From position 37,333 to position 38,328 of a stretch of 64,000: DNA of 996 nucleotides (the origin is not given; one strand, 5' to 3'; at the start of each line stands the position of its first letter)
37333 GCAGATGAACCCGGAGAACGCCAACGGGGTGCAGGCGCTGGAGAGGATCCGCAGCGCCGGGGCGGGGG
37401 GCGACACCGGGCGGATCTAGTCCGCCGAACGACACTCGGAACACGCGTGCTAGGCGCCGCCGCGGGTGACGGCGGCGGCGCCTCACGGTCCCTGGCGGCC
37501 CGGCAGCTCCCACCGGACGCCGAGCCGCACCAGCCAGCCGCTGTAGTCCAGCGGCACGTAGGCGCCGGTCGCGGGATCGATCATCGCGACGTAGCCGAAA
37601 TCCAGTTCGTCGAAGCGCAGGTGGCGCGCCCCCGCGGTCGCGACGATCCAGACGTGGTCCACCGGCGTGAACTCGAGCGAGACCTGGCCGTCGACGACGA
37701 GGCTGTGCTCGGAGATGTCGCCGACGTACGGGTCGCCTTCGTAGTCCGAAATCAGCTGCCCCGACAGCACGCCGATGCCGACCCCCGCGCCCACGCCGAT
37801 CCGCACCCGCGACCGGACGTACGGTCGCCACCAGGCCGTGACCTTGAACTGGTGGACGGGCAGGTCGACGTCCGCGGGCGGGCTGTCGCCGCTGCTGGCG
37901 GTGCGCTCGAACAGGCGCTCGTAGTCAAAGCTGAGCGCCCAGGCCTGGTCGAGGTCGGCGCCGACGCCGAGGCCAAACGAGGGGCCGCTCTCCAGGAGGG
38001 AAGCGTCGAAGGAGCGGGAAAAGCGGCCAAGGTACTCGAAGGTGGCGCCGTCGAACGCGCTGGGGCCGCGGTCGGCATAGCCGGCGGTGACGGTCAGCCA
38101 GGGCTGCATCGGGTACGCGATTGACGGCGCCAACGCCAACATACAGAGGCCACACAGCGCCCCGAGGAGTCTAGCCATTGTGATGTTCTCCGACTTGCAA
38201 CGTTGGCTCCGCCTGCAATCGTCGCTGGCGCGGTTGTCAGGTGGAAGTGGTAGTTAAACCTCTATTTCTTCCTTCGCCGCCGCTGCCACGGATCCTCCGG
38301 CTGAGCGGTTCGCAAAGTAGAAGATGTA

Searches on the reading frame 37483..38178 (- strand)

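Call 87: search_protein_families(library=pfam, max_evalue=0.01, proteins=[window:37483-38178:-])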
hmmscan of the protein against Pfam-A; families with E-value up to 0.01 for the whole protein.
window:37483-38178:- (231 aa): 1 family
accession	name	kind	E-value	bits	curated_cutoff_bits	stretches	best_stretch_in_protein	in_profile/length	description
PF13505.12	OMP_b-brl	-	2.8e-07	31.3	28.7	1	21-189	13-157/175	Outer membrane protein beta-barrel domain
